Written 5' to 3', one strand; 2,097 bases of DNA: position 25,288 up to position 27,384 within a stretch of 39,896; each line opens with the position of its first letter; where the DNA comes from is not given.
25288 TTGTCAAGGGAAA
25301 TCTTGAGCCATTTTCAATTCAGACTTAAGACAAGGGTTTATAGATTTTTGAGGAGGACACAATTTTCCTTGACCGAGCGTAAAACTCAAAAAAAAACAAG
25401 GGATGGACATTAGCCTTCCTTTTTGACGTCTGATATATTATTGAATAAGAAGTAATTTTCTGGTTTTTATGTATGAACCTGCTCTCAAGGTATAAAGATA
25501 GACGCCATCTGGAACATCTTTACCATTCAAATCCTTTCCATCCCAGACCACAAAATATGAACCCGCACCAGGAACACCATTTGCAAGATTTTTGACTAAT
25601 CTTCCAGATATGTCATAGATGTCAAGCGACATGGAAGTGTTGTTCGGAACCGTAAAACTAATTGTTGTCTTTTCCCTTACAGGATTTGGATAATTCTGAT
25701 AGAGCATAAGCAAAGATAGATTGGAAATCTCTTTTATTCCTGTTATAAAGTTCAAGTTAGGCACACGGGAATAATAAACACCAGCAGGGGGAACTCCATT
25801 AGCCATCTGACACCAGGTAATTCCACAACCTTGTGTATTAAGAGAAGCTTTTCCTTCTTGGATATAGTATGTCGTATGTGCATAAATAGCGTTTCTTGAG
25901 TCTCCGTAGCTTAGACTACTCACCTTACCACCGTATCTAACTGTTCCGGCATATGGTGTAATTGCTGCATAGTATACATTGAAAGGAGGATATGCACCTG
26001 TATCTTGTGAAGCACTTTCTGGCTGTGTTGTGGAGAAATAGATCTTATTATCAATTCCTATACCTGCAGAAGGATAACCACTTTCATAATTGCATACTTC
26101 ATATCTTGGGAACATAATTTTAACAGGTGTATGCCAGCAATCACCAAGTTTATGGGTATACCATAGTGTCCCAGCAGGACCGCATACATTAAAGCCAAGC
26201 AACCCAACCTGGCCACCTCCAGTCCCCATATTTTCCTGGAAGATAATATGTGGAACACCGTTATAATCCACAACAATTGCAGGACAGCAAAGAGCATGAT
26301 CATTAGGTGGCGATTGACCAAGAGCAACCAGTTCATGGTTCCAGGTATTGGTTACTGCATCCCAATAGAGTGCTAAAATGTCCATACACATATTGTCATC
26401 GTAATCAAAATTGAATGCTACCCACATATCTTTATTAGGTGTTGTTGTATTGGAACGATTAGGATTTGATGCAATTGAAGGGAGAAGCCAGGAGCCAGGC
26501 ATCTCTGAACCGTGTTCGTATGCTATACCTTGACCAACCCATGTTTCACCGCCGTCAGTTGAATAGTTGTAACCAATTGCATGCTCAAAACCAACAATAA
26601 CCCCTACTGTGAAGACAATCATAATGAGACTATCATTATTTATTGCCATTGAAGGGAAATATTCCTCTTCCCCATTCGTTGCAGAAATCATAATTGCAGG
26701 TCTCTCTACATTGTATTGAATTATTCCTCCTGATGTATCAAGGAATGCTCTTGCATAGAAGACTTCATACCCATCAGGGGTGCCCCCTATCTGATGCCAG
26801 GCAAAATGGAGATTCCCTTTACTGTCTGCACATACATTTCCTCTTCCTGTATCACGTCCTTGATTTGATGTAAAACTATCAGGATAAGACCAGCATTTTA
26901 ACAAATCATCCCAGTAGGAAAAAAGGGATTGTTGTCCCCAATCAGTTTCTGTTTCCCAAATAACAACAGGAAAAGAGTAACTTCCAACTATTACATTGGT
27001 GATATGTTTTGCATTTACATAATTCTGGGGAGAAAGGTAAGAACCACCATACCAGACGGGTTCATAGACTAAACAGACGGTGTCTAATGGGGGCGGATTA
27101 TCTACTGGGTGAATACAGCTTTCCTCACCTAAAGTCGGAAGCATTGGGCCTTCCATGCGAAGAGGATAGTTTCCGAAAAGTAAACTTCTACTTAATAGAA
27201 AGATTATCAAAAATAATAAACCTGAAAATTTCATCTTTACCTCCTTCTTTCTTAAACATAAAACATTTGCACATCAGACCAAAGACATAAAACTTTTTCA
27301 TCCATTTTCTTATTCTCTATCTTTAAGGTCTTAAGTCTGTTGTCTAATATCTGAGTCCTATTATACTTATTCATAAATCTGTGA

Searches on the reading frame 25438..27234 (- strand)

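Call 70: search_protein_families(library=pfam, proteins=[window:25438-27234:-], max_evalue=1)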
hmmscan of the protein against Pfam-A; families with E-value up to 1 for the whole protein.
window:25438-27234:- (598 aa): 4 families
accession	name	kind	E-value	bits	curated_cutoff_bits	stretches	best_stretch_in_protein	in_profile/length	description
PF13860.13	FlgD_ig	-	1.7e-10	41.1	27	1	523-585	12-75/79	FlgD Ig-like domain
PF18962.6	Por_Secre_tail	-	5.8e-08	33.4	27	1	515-594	2-73/75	Secretion system C-terminal sorting domain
PF13585.12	CHU_C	-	0.00036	21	27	1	531-585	25-72/86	CHU_C Type IX secretion signal domain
PF15892.11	BNR_4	-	0.0046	16.8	27.3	1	182-232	141-193/272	BNR repeat-containing family member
